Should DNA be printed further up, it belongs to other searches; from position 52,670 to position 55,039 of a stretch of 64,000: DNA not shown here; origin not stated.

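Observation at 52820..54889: Compact PFL2-type GRE: Gly665 radical motif, Cys354-Trp-Glu356 loop, trimmed N-terminus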

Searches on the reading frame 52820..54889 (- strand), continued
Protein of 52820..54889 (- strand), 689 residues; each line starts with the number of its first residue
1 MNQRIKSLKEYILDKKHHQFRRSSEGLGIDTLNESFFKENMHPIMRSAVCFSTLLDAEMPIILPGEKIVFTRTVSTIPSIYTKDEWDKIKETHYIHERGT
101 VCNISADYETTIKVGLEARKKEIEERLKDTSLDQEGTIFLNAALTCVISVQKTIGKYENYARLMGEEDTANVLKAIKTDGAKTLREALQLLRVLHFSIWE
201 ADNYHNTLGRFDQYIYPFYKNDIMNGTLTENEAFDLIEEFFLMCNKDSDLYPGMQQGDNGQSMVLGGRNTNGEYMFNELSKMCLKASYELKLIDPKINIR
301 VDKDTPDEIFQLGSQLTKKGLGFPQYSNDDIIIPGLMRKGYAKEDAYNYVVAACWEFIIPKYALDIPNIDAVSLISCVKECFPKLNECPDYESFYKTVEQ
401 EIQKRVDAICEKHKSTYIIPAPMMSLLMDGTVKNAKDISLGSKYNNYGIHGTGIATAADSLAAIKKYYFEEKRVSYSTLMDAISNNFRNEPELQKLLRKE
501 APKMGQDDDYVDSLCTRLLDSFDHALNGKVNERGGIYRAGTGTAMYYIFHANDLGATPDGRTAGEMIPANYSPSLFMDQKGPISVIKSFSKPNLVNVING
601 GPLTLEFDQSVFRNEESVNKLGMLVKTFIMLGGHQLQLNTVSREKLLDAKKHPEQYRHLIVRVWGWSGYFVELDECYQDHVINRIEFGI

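Call 19: find_encoding_contigs(protein=P0034, flank=10000, max_places=2)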
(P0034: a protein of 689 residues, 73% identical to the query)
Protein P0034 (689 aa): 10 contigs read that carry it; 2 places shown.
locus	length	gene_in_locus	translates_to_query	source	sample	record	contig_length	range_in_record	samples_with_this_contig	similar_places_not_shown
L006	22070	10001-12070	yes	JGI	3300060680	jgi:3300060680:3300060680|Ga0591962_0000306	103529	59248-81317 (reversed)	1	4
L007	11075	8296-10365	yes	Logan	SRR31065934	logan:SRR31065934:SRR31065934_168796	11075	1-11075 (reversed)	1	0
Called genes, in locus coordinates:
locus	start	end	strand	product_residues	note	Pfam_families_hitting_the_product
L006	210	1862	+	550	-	PF12831:FAD_oxidored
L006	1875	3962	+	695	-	-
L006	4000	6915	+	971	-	PF00703:Glyco_hydro_2, PF02836:Glyco_hydro_2_C (weak)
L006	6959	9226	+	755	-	PF02065:Melibiase, PF17801:Melibiase_C (faint)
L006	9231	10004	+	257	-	PF13353:Fer4_12, PF04055:Radical_SAM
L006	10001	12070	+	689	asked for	PF02901:PFL-like, PF01228:Gly_radical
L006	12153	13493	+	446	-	PF00083:Sugar_tr, PF07690:MFS_1, PF03137:OATP (weak), PF07690:MFS_1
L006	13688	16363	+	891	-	-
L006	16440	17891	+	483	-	-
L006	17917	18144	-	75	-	-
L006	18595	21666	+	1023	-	PF13620:CarboxypepD_reg, PF13715:CarbopepD_reg_2, PF07715:Plug, PF00593:TonB_dep_Rec_b-barrel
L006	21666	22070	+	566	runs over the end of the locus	PF14322:SusD-like_3, PF07980:SusD_RagB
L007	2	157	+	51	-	?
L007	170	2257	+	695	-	-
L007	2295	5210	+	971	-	PF00703:Glyco_hydro_2, PF02836:Glyco_hydro_2_C (weak)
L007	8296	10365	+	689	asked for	PF02901:PFL-like, PF01228:Gly_radical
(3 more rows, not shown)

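Call 21: search_protein_representatives(protein=window:52820-54889:-)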
Query: 689 residues. Proteins with E-value up to 0.001 (for the whole library): 6476; up to 1e-10: 3609; up to 1e-30: 1739. The best 150 are listed.
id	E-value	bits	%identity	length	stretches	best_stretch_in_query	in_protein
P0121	8.0e-286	966.3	61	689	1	1-687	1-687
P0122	2.0e-235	799.7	64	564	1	1-545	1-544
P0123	3.4e-213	726.2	51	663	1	7-687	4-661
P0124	2.6e-200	683.7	48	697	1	1-687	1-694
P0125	1.0e-196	671.8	45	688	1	1-688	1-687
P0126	1.8e-195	667.6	46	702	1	1-688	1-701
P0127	1.3e-188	645.0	44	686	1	1-687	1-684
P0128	6.5e-188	642.7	58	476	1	215-687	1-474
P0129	4.1e-187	640.0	46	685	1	1-687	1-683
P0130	2.4e-185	634.2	68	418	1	1-401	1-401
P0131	3.6e-185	633.6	43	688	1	1-687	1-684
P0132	1.1e-180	618.8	45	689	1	45-685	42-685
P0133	4.6e-179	613.5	44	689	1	1-687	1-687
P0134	2.3e-170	584.7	48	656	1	7-687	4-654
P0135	1.3e-165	569.0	54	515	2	290-687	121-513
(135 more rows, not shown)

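Call 25: find_encoding_contigs(protein=P0001, flank=10000, max_places=2)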
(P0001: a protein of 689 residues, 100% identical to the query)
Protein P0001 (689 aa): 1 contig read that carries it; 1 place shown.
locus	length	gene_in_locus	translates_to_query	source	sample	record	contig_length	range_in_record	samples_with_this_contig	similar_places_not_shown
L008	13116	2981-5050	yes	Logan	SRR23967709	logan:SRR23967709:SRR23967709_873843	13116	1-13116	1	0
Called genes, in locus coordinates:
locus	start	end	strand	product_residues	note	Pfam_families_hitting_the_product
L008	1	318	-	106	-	?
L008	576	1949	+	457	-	PF00884:Sulfatase, PF01663:Phosphodiest (faint), PF16347:SGSH_C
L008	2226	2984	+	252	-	PF13353:Fer4_12, PF04055:Radical_SAM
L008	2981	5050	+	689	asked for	PF02901:PFL-like, PF01228:Gly_radical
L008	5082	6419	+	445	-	PF00083:Sugar_tr, PF07690:MFS_1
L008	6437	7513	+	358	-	PF01263:Aldose_epim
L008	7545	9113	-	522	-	PF00005:ABC_tran, PF02463:SMC_N (faint), PF13401:AAA_22 (faint), PF13476:AAA_23 (faint), PF13555:AAA_29 (faint), PF13304:AAA_21 (weak), PF00005:ABC_tran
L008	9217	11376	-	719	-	PF17678:Glyco_hydro_92N, PF07971:Glyco_hydro_92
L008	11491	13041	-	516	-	PF04616:Glyco_hydro_43, PF17851:GH43_C2 (weak)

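Call 31: find_homologous_proteins(query=A1)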
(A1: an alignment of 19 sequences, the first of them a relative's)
Query A1 (19 sequences) (697 aa, profile of the alignment): 4827 proteins with E <= 0.001 among 8000 candidates; the best 120 are listed.
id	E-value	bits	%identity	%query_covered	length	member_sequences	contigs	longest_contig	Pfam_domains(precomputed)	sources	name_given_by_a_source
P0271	0.0e+0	1014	48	99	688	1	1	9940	PF02901.21,PF01228.27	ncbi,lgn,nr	ncbi:MAG: pyruvate formate-lyase [Firmicutes bacterium]|nr:pyruvate formate-lyase [Bacillota bacteri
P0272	0.0e+0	1011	49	99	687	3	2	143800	PF02901.21,PF01228.27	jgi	-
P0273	1.2e-297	1007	47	100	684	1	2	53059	PF02901.21,PF01228.27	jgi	jgi:pyruvate-formate lyase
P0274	2.6e-296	1003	49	99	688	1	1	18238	PF02901.21,PF01228.27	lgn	-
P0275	4.4e-296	1002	49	100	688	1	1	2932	PF02901.21,PF01228.27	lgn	-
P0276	2.7e-295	1000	49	99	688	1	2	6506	PF02901.21,PF01228.27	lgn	-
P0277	7.4e-295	998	47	100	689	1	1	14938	PF02901.21,PF01228.27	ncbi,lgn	-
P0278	9.8e-295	998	54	100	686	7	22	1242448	PF02901.21,PF01228.27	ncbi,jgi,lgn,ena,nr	ncbi:MAG: pyruvate formate-lyase [Lentisphaerae bacterium]|jgi:pyruvate-formate lyase|nr:pyruvate fo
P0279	3.5e-294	996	55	100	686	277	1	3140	PF02901.21,PF01228.27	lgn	-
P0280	4.4e-294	996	46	100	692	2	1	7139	PF02901.21,PF01228.27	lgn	-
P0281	7.1e-294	995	47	100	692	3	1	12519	PF02901.21,PF01228.27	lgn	-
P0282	7.8e-294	995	49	100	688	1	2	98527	PF02901.21,PF01228.27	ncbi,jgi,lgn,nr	ncbi:MAG TPA: pyruvate formate-lyase [Firmicutes bacterium]|jgi:pyruvate-formate lyase|nr:pyruvate f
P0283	1.1e-293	994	48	100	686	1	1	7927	PF02901.21,PF01228.27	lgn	-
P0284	1.1e-293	994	49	99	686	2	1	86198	PF02901.21,PF01228.27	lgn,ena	-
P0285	1.6e-293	994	45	100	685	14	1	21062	PF02901.21,PF01228.27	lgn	-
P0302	1.6e-290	984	47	100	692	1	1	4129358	PF02901.21,PF01228.27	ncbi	-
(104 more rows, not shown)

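Call 32: find_encoding_contigs(protein=P0278, flank=10000, max_places=3)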
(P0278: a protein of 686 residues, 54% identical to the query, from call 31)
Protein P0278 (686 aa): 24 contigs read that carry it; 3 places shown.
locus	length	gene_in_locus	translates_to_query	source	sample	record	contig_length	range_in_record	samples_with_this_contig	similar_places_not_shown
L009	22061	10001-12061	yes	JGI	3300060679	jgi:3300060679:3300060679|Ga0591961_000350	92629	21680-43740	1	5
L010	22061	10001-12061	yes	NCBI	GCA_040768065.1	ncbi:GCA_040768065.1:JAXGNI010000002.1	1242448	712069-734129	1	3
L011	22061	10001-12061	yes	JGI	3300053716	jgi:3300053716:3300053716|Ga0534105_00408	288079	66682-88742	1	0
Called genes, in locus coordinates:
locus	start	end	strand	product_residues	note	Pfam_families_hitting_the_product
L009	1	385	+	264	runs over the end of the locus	PF02463:SMC_N (faint), PF00005:ABC_tran, PF13304:AAA_21 (faint)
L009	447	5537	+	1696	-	PF04389:Peptidase_M28 (weak), PF02687:FtsX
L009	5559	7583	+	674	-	PF03169:OPT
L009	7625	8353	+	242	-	PF02463:SMC_N (faint), PF00005:ABC_tran, PF13304:AAA_21 (faint)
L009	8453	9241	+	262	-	PF10370:Rv2993c-like_N (weak), PF01557:FAA_hydrolase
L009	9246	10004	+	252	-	PF01479:S4 (weak), PF01728:FtsJ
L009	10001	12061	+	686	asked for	PF02901:PFL-like, PF01228:Gly_radical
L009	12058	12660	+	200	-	PF01300:Sua5_yciO_yrdC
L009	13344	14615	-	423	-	PF08240:ADH_N (weak), PF00107:ADH_zinc_N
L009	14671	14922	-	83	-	PF23297:ACP_SdgA_C (weak), PF00550:PP-binding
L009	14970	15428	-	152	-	PF00582:Usp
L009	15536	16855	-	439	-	PF06808:DctM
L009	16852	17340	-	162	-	PF04290:DctQ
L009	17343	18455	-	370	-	PF03480:DctP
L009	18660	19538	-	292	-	PF01261:AP_endonuc_2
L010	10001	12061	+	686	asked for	PF02901:PFL-like, PF01228:Gly_radical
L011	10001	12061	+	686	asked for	PF02901:PFL-like, PF01228:Gly_radical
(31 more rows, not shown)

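Call 33: find_encoding_contigs(protein=P0302, flank=10000, max_places=2)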
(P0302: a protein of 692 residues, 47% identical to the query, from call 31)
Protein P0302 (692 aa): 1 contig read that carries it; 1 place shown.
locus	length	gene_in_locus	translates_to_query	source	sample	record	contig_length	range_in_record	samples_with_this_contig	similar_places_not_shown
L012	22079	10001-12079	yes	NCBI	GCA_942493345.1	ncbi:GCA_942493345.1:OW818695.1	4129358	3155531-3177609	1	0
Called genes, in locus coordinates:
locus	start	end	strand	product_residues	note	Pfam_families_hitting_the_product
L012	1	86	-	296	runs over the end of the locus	PF02311:AraC_binding, PF12833:HTH_18, PF00165:HTH_AraC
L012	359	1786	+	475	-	PF00884:Sulfatase, PF01663:Phosphodiest (weak), PF16347:SGSH_C (weak), PF14707:Sulfatase_C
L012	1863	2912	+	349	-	PF04616:Glyco_hydro_43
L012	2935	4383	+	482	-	PF00884:Sulfatase, PF01663:Phosphodiest (faint), PF16347:SGSH_C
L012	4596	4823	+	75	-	-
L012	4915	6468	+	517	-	PF22848:ASD1_dom, PF06964:Alpha-L-AF_C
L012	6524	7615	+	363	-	PF01263:Aldose_epim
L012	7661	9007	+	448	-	PF00083:Sugar_tr, PF07690:MFS_1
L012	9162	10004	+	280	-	PF13353:Fer4_12, PF04055:Radical_SAM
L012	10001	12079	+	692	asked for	PF02901:PFL-like, PF01228:Gly_radical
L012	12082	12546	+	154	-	PF12689:Acid_PPase, PF00702:Hydrolase (weak), PF13419:HAD_2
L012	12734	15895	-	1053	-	PF00005:ABC_tran, PF19055:ABC2_membrane_7 (faint), PF01061:ABC2_membrane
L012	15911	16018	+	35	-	-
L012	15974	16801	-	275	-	-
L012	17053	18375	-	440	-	PF06123:CreD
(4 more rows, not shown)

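Call 34: find_encoding_contigs(protein=P0282, flank=10000, max_places=2)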
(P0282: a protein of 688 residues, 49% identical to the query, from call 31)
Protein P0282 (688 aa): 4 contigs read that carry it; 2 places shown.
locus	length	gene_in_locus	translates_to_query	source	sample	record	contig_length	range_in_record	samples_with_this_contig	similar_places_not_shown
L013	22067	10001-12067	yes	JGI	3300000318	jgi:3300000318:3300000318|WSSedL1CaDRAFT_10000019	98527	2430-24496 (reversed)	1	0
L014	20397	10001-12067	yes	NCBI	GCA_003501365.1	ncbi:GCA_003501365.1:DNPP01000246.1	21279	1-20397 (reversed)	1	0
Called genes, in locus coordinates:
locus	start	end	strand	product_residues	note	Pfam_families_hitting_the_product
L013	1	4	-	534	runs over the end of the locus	PF00072:Response_reg, PF17853:GGDEF_2, PF00165:HTH_AraC (weak), PF12833:HTH_18, PF00165:HTH_AraC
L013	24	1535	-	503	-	PF00672:HAMP, PF06580:His_kinase, PF02518:HATPase_c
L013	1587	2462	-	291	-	PF02311:AraC_binding, PF07883:Cupin_2 (weak), PF00165:HTH_AraC, PF12833:HTH_18, PF00165:HTH_AraC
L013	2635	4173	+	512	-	PF16257:UxaE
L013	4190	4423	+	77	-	-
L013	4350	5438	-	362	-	PF01208:URO-D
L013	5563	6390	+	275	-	PF00165:HTH_AraC, PF12833:HTH_18, PF00165:HTH_AraC (weak)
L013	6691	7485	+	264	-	PF02540:NAD_synthase (weak)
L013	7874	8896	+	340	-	PF00356:LacI, PF00532:Peripla_BP_1, PF13407:Peripla_BP_4, PF13377:Peripla_BP_3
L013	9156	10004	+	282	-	PF13353:Fer4_12, PF04055:Radical_SAM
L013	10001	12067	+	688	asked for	PF02901:PFL-like, PF01228:Gly_radical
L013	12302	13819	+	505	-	PF00005:ABC_tran, PF13304:AAA_21 (faint), PF00005:ABC_tran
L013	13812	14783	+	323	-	PF02653:BPD_transp_2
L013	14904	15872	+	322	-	PF00532:Peripla_BP_1, PF13407:Peripla_BP_4, PF13377:Peripla_BP_3 (weak)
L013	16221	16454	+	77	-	PF08780:NTase_sub_bind (weak)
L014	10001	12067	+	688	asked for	PF02901:PFL-like, PF01228:Gly_radical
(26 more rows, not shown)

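Call 38: find_related_loci(query=A2, collection=genome_contigs, flank=10000)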
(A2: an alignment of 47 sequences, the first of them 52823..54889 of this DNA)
Query A2 (689 aa) in genome_contigs; peptide patterns used: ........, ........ (x = any residue, [..] = any of these).
600 stretches matched a pattern (row limit reached: there are more); 537 encode a relative of the query (tblastn E <= 1e-3); the best 80 are kept; 80 distinct loci.
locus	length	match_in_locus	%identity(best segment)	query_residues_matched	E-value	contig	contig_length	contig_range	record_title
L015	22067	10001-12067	76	1-689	0e+0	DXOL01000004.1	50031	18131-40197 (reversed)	MAG TPA_asm: Bacteroides thetaiotaomicron isolate HRGM_Genome_1397 HRGM_Genome_1397_4, whole genome shotgun sequence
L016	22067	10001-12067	74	1-689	0e+0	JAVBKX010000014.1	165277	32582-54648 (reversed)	MAG: Bacteroidales bacterium isolate EPI_MAG_00008 c_000006549383, whole genome shotgun sequence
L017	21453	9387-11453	72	1-689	0e+0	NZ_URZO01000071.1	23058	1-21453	Uncultured Parabacteroides sp. isolate UMGS1511, whole genome shotgun sequence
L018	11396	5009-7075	70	1-689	0e+0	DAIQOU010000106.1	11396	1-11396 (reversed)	MAG TPA_asm: Bacteroidales bacterium isolate CTOTU14825 NODE_1158_length_11396_cov_10.953443, whole genome shotgun seque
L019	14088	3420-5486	66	1-689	0e+0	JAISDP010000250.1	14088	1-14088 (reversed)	MAG: Bacteroidales bacterium isolate Gx485_bin136 k119_5804938, whole genome shotgun sequence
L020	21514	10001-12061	63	1-687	0e+0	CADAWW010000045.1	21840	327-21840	MAG: uncultured Bacteroidales bacterium isolate RUG13701 genome assembly, contig: RUG13701_asm_45, whole genome shotgun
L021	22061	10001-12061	63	1-687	0e+0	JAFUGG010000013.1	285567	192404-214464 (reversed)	MAG: Bacteroidaceae bacterium isolate RGIG4467 Roe_deer_Omasum-5__c763, whole genome shotgun sequence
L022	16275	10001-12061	63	1-687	0e+0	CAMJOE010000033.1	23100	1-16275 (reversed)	MAG: uncultured Prevotellaceae bacterium isolate SRR12081297_bin.90_metaWRAP_v1.3_MAG genome assembly, contig: ERZ122897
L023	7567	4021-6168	60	1-687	0e+0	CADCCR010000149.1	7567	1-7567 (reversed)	MAG: uncultured Bacteroidales bacterium isolate RUG14526 genome assembly, contig: RUG14526_asm_149, whole genome shotgun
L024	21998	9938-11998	61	1-687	0e+0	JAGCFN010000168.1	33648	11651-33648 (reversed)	MAG: Bacteroidaceae bacterium isolate RGIG9745 Yak_Omasum-4__c665208, whole genome shotgun sequence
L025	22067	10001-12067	61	1-689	0e+0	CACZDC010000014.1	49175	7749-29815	MAG: uncultured Bacteroidia bacterium isolate RUG12515 genome assembly, contig: RUG12515_asm_14, whole genome shotgun se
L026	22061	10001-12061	60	1-687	0e+0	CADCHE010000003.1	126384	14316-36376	MAG: uncultured Bacteroidia bacterium isolate RUG14648 genome assembly, contig: RUG14648_asm_3, whole genome shotgun seq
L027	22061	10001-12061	61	1-687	0e+0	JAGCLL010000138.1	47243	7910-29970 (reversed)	MAG: Alistipes sp. isolate RGIG9899 Yak_Rectum-5__c634325, whole genome shotgun sequence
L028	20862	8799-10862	61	1-689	0e+0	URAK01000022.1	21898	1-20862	uncultured Opitutales bacterium isolate UMGS811 genome assembly, contig: NODE_1973_length_21898_cov_10.419265, whole gen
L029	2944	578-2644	60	1-689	0e+0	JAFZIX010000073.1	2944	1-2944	MAG: Bacteroidales bacterium isolate RGIG7808 Water_buffalos_Reticulum-1__c183293, whole genome shotgun sequence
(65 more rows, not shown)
